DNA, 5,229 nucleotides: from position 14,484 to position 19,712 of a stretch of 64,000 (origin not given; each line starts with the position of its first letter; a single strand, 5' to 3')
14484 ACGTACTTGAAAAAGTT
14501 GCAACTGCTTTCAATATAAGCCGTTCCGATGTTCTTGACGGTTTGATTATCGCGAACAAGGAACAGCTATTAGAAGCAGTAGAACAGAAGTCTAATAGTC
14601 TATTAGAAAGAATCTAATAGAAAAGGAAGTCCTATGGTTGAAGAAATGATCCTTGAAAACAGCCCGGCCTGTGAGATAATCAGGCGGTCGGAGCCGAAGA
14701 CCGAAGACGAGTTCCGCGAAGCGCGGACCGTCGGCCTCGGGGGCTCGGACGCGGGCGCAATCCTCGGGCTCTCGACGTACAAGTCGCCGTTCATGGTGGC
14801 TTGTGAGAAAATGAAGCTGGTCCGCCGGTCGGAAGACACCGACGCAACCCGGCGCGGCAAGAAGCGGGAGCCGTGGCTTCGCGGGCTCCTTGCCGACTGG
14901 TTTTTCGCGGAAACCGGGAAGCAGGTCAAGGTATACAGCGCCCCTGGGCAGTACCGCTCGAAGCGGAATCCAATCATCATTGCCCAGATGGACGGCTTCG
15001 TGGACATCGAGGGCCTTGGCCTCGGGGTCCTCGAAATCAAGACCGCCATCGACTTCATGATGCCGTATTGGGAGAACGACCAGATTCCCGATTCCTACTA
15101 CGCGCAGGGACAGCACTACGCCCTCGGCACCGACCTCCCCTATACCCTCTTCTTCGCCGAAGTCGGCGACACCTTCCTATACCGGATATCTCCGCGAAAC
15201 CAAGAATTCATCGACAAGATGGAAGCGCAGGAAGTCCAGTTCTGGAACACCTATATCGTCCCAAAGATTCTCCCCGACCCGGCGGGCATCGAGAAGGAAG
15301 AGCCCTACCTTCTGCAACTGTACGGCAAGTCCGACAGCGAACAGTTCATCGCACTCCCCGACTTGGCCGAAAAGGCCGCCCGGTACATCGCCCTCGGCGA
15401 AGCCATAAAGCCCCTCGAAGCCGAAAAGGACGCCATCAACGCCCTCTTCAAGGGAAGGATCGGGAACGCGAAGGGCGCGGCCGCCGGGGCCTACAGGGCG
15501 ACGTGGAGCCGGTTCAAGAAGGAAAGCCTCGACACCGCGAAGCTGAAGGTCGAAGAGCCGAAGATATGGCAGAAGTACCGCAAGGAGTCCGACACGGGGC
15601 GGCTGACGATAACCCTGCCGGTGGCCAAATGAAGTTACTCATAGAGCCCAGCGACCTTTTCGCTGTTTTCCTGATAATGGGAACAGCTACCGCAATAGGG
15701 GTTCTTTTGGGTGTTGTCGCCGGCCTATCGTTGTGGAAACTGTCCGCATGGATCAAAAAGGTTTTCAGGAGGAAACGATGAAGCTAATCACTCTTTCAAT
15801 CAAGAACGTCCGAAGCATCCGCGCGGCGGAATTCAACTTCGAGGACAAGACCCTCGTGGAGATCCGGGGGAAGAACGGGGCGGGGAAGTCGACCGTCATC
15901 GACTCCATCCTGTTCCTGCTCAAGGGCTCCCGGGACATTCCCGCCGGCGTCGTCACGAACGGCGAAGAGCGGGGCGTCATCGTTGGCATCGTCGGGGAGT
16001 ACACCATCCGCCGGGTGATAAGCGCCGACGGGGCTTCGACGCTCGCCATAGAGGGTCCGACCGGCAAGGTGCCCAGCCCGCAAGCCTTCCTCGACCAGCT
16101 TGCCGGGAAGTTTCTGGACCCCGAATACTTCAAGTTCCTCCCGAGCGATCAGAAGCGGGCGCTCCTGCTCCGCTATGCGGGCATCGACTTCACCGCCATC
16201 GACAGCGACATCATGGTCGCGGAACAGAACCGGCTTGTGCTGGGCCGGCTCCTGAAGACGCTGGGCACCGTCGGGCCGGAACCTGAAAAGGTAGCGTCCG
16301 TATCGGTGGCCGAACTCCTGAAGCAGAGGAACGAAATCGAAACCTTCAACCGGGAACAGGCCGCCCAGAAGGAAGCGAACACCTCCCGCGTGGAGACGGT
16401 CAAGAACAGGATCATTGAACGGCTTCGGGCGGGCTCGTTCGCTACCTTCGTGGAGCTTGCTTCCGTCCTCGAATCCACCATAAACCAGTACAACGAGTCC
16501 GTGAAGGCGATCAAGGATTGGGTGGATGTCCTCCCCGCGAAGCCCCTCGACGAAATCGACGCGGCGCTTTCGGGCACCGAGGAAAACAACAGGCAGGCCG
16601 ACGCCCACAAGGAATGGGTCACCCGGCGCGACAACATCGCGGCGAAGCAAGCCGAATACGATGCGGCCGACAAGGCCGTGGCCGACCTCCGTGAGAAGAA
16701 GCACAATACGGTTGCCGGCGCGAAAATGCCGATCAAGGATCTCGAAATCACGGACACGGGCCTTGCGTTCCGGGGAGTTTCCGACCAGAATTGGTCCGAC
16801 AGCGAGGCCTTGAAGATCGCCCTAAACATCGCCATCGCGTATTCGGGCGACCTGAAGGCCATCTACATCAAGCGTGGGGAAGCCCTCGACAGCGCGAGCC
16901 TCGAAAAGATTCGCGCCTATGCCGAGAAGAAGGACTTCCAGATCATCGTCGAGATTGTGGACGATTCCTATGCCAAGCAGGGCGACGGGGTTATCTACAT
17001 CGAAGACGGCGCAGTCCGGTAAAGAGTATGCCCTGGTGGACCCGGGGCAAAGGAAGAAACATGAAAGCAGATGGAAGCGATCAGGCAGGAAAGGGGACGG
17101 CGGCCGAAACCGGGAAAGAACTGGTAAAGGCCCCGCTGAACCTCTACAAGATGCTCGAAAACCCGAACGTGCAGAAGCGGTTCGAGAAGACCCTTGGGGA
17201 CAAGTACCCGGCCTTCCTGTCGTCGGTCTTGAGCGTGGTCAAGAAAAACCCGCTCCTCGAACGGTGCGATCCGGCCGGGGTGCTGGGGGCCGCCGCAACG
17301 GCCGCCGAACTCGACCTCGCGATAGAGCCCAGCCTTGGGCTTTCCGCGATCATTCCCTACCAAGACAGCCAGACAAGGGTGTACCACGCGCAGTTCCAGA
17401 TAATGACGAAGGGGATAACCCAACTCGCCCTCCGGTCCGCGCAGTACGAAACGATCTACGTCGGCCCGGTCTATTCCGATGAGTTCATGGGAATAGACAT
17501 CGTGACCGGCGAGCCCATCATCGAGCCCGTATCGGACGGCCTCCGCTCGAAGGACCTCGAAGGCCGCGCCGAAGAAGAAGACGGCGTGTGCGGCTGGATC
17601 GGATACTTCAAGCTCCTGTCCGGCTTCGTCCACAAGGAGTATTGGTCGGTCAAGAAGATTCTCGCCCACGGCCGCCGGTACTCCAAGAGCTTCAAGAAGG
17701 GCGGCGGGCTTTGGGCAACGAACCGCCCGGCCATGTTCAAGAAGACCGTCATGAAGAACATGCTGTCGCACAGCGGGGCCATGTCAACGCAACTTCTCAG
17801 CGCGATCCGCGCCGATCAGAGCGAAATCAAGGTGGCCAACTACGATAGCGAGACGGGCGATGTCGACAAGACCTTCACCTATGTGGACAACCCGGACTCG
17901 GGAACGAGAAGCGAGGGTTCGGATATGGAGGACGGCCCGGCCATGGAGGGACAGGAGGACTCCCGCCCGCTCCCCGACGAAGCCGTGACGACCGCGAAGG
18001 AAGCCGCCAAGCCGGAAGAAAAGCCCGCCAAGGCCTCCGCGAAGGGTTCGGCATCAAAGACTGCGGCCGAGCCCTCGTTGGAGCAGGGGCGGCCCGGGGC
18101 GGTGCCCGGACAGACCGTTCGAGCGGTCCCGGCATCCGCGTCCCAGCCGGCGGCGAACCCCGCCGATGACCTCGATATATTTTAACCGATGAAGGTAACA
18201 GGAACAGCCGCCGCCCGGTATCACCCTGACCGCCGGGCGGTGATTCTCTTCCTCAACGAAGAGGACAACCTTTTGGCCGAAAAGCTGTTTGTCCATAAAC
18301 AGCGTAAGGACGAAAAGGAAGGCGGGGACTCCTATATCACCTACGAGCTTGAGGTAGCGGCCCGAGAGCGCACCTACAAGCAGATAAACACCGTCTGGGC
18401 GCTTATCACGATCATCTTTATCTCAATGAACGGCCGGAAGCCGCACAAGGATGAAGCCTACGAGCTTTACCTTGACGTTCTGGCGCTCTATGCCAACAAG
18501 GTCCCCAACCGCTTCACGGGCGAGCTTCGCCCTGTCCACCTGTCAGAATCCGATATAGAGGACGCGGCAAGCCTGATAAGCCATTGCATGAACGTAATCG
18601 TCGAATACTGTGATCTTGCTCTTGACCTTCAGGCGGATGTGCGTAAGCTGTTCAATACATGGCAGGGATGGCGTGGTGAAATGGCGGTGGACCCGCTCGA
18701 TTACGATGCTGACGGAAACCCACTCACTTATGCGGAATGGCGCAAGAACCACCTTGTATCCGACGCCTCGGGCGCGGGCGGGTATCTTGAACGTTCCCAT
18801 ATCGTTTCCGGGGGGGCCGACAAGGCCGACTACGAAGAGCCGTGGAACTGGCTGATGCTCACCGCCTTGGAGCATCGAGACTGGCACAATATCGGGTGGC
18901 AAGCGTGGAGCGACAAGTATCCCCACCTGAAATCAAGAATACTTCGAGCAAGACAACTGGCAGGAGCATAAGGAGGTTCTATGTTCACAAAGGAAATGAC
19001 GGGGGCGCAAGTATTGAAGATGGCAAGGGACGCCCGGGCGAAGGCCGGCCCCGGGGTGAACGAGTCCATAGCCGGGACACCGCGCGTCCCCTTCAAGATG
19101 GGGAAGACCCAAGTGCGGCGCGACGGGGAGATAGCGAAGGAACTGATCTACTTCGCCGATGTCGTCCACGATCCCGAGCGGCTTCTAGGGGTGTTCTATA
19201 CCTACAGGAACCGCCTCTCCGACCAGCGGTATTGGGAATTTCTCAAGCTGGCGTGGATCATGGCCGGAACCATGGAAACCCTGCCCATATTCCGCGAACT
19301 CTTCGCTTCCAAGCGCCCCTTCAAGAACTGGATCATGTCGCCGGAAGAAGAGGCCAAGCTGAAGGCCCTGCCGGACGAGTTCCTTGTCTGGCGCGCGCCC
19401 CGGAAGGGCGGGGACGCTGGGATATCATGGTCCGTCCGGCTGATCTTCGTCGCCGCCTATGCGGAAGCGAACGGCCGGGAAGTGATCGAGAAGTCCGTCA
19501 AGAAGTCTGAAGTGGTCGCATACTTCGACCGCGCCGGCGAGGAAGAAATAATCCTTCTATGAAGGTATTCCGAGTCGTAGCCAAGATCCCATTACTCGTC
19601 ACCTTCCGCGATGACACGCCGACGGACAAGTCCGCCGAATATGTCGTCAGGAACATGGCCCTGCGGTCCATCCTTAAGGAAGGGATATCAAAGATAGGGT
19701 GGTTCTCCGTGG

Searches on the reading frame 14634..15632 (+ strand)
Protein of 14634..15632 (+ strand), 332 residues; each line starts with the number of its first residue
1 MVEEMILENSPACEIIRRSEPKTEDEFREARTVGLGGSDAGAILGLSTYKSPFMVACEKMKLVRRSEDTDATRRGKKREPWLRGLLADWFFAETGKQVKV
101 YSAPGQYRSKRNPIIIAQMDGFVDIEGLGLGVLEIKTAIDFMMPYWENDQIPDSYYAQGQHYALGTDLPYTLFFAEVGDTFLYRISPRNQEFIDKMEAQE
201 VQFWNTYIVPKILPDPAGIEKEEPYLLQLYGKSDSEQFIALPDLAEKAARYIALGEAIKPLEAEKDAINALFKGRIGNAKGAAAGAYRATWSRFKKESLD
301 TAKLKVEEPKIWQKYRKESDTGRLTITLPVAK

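Call 22: search_protein_families(library=phrogs, proteins=[window:14634-15632:+], max_evalue=0.0001)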
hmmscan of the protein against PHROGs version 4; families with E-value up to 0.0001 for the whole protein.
window:14634-15632:+ (332 aa): 1 family
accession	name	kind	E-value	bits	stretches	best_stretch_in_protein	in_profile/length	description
phrog_434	-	DNA, RNA and nucleotide metabolism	4.6e-66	224.5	1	21-328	54-363/372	RecE-like recombination exonuclease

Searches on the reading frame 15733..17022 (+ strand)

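Call 22: search_protein_families(library=phrogs, proteins=[window:15733-17022:+], max_evalue=0.0001)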
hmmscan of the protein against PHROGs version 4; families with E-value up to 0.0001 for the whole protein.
window:15733-17022:+ (429 aa): 9 families
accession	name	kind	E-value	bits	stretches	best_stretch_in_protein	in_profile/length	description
phrog_1499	-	unknown function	6.3e-56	191.4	1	15-428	2-423/427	-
phrog_77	-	DNA, RNA and nucleotide metabolism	6.1e-14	52.5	1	5-308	285-607/967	SbcC-like subunit of palindrome specific endonuclease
phrog_8323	-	unknown function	1.3e-07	31.5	1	6-64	39-96/623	-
phrog_4747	-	unknown function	2.1e-07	31.4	1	16-68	1-51/610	-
phrog_3940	-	unknown function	2e-06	27.9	1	17-59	4-45/537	-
phrog_7507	-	unknown function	6.5e-06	26.7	1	16-66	2-51/483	-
phrog_10445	-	unknown function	8.4e-06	26.2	1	16-102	3-88/296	-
phrog_25363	-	unknown function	1e-05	26.6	1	15-63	4-51/77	-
phrog_800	-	head and packaging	4.1e-05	23.4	1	16-91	6-86/511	terminase small subunit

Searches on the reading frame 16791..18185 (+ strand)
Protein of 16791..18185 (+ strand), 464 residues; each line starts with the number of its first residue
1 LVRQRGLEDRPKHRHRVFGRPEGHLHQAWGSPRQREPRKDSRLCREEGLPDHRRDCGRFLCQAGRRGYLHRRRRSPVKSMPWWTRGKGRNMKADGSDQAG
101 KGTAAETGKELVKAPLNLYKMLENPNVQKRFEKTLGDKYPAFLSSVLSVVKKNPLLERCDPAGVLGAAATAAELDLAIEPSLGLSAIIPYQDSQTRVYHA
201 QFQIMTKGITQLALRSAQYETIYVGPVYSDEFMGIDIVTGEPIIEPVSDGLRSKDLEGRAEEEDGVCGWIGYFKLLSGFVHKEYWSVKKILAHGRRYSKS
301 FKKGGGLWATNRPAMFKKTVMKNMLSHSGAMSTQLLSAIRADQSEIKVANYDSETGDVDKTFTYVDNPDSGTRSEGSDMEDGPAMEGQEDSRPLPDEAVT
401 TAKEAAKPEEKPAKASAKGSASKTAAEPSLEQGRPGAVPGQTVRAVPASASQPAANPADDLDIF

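Call 22: search_protein_families(library=phrogs, proteins=[window:16791-18185:+], max_evalue=0.0001)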
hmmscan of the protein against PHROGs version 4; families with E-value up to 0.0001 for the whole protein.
window:16791-18185:+ (464 aa): 2 families
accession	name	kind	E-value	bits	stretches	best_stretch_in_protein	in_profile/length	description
phrog_148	-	DNA, RNA and nucleotide metabolism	2.6e-50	173.1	1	113-407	24-296/387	RecT-like ssDNA annealing protein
phrog_19737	-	unknown function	1.9e-20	74.1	1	119-219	13-107/108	-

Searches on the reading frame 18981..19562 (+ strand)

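Call 22: search_protein_families(library=phrogs, proteins=[window:18981-19562:+], max_evalue=0.0001)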
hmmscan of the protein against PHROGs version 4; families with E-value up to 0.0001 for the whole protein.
window:18981-19562:+ (193 aa): 2 families
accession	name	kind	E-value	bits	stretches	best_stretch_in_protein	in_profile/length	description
phrog_25265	-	unknown function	1.2e-24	88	1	47-192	3-146/151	-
phrog_4776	-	unknown function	2.3e-16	61.2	1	69-192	93-224/237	-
